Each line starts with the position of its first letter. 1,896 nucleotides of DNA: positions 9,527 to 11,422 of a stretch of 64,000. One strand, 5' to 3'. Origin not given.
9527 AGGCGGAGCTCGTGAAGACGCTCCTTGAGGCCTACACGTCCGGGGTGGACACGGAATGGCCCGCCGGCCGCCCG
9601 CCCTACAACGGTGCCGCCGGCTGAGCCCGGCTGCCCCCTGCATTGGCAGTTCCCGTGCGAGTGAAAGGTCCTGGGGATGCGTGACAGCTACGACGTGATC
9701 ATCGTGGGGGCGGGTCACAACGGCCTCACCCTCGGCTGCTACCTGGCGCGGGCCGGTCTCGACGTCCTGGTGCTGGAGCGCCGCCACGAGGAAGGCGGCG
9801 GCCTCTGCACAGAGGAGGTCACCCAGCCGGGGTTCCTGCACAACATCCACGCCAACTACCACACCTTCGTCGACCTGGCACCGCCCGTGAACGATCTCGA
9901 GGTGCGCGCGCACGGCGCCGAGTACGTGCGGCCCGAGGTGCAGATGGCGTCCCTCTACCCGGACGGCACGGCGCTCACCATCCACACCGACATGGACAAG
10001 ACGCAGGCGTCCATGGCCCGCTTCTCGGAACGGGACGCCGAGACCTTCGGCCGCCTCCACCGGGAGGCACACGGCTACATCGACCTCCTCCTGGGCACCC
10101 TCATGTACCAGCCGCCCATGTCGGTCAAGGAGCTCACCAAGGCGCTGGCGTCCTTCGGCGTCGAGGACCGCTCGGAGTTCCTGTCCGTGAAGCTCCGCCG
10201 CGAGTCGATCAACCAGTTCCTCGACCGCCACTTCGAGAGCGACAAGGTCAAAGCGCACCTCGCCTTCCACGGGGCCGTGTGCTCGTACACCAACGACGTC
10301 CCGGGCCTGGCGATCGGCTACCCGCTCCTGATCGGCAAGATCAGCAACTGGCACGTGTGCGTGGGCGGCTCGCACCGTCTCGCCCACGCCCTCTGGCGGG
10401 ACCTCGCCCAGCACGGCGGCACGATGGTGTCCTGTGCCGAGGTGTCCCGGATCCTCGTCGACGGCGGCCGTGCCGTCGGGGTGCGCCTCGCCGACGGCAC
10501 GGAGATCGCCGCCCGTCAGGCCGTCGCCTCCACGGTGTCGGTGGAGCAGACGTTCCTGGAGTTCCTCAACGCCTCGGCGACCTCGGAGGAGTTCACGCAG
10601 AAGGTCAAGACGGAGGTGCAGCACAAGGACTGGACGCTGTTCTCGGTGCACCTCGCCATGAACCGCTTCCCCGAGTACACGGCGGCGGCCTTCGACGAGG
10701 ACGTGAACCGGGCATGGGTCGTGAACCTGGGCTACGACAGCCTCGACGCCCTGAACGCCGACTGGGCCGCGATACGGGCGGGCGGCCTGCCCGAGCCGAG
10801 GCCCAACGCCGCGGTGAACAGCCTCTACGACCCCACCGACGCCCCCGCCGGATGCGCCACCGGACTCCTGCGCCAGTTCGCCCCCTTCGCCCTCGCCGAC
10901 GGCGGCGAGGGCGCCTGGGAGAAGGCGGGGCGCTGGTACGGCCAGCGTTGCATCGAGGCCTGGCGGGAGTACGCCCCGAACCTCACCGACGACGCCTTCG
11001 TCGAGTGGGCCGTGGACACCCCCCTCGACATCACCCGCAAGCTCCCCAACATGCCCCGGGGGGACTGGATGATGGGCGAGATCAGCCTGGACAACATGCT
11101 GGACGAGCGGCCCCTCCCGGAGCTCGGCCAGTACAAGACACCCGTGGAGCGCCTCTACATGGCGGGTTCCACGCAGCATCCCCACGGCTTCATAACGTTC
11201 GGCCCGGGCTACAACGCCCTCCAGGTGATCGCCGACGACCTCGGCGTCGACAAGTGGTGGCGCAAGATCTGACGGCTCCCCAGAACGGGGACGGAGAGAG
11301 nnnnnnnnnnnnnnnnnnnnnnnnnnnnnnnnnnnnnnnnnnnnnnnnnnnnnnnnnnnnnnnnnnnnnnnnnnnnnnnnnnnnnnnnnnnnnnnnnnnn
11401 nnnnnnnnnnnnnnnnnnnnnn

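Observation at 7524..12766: Five-gene operon linking CrtI-like flavoproteins, SCP2 lipid carriers and cofD (F420 biosynthesis)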

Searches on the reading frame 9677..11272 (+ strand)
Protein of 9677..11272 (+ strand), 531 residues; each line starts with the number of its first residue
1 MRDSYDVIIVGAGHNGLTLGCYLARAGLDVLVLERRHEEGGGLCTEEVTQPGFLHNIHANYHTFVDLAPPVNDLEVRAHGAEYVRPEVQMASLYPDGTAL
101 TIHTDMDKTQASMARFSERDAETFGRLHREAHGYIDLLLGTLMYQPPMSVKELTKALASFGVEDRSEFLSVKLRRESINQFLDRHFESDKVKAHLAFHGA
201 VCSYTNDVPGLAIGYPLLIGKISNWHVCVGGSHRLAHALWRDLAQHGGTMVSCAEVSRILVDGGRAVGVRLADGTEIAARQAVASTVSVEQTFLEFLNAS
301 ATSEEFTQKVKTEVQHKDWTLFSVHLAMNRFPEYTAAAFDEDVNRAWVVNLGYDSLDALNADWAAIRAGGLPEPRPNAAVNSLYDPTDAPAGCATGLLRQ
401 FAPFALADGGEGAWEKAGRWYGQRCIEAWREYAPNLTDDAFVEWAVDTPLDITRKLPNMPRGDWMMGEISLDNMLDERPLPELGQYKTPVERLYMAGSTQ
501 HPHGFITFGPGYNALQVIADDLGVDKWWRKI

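Call 4: search_protein_families(library=pfam, proteins=[window:9677-11272:+], max_evalue=0.01)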
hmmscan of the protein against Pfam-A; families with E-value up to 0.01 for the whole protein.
window:9677-11272:+ (531 aa): 10 families
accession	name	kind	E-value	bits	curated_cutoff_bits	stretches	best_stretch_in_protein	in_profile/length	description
PF01266.30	DAO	-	3.8e-10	40.3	27.9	1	6-40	1-35/353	FAD dependent oxidoreductase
PF13450.12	NAD_binding_8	-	3.8e-10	40.3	21.9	1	9-63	1-53/68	NAD(P)-binding Rossmann-like domain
PF01593.30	Amino_oxidase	-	2.8e-09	37.2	19.8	1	16-288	3-255/443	Flavin containing amine oxidoreductase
PF01946.23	Thi4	-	4.1e-07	29.9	26.2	1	5-43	18-57/235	Thi4 family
PF01494.25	FAD_binding_3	-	1.2e-06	28.4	22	1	5-38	2-35/349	FAD binding domain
PF00890.30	FAD_binding_2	-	5.5e-06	26.3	20.4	1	6-41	1-36/414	FAD binding domain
PF07992.20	Pyr_redox_2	-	0.00019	21.4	26.1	1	5-39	1-31/291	Pyridine nucleotide-disulphide oxidoreductase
PF12831.13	FAD_oxidored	-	0.00055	19.8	27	1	6-51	1-45/416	FAD dependent oxidoreductase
PF01134.28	GIDA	-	0.00068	19.2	22.1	0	6-39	1-34/391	Glucose inhibited division protein A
PF00070.33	Pyr_redox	-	0.0024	18.8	22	0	7-38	2-33/82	Pyridine nucleotide-disulphide oxidoreductase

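Call 5: search_protein_families(library=ncbifam, proteins=[window:9677-11272:+], max_evalue=0.01)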
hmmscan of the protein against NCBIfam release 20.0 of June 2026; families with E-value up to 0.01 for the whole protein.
window:9677-11272:+ (531 aa): 76 families (the best 25 are shown)
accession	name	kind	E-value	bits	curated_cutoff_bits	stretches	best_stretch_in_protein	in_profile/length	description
NF045689.1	BCarotKetCrtO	equivalog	2.2e-71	241.1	1000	1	4-518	3-535/563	beta-carotene ketolase CrtO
TIGR02734.1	crtI_fam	subfamily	2.2e-20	72.8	238.1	1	7-310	1-294/504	phytoene desaturase family protein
NF045637.1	carotdesatCrtDProt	equivalog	1.8e-19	69.7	580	1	7-285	1-274/485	1-hydroxycarotenoid 3,4-desaturase CrtD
TIGR02730.1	carot_isom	equivalog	1.9e-12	46.8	586.9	1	228-328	224-321/493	carotenoid isomerase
NF058655.1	CrtID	equivalog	1.7e-10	40.4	640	1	7-285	1-271/478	bifunctional phytoene desaturase/3,4-desaturase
TIGR00292.1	TIGR00292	equivalog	5e-09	35.8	148.3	1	5-43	22-60/254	sulfide-dependent adenosine diphosphate thiazole synthase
NF005560.0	PRK07233.1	equivalog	1.3e-08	34.1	252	1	7-63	3-62/435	hypothetical protein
TIGR02032.1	GG-red-SF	subfamily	1.9e-08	34.4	158.8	1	5-52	1-48/297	geranylgeranyl reductase family protein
TIGR02733.1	desat_CrtD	equivalog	5.9e-08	31.8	549.7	1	6-46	3-41/492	C-3',4' desaturase CrtD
TIGR03143.1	AhpF_homolog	hypoth_equivalog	1e-07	30.9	687.65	1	2-53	2-54/555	putative alkyl hydroperoxide reductase F subunit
TIGR01292.1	TRX_reduct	equivalog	7.2e-07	28.3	343.45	1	5-59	1-56/300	thioredoxin-disulfide reductase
NF004832.0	PRK06184.1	subfamily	7.6e-07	28.2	476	1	3-39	5-41/506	hypothetical protein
NF001933.0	PRK00711.1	subfamily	4.5e-06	25.9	383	0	7-38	3-34/429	D-amino acid dehydrogenase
NF053676.1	4oxCHCAChcC1Cy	equivalog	5.3e-06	25.1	1000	1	4-41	1-38/528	4-oxocyclohexanecarboxylate 2-dehydrogenase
NF005788.0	PRK07608.1-3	equivalog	5.5e-06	25.4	478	0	228-283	104-159/388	UbiH/UbiF family hydroxylase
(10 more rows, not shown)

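Call 30: search_solved_structures(query=window:9677-11272:+, max_evalue=0.001)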
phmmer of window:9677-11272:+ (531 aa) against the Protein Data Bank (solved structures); distinct sequences matched with E-value up to 0.001: 15.
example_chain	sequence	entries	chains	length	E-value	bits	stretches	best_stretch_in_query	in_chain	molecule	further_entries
4dgk_A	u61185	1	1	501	5.8e-09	38.2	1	8-331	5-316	Phytoene dehydrogenase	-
4zn0_A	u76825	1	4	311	5.6e-06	28.3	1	2-53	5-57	Thioredoxin reductase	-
7aaw_A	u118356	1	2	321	8.3e-05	24.5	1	4-53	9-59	Thioredoxin reductase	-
6hk1_A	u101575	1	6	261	8.8e-05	24.4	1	5-43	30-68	Thiazole synthase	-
7jyp_A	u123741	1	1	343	0.0001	24.2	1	2-55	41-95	Thioredoxin reductase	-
4y4m_A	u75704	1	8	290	0.00017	23.5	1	5-43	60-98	Putative ribose 1,5-bisphosphate isomerase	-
3ada_B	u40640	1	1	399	0.00018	23.4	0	3-45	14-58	SARCOSINE OXIDASE BETA SUBUNIT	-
1vrq_B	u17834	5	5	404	0.00019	23.3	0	3-45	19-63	Sarcosine oxidase beta subunit | Subunit beta of sarcosine oxidase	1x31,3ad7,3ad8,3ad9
8p84_A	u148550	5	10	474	0.0002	23.2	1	4-47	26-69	Monoamine oxidase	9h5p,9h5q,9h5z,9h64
5mh4_A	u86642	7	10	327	0.00022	23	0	4-53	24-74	Thioredoxin reductase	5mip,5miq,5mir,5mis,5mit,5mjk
5uth_A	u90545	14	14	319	0.00024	23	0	5-57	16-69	Thioredoxin reductase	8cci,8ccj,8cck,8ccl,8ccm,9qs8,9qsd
5nmw_A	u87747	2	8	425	0.00026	22.9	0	7-43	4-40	Flavin-containing monooxygenase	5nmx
2q7v_A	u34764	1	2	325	0.00039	22.2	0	4-55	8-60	Thioredoxin reductase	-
2cvj_A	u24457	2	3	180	0.00064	21.5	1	5-54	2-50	thioredoxin reductase related protein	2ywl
3rha_A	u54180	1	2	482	0.00099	20.9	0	5-48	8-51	Putrescine oxidase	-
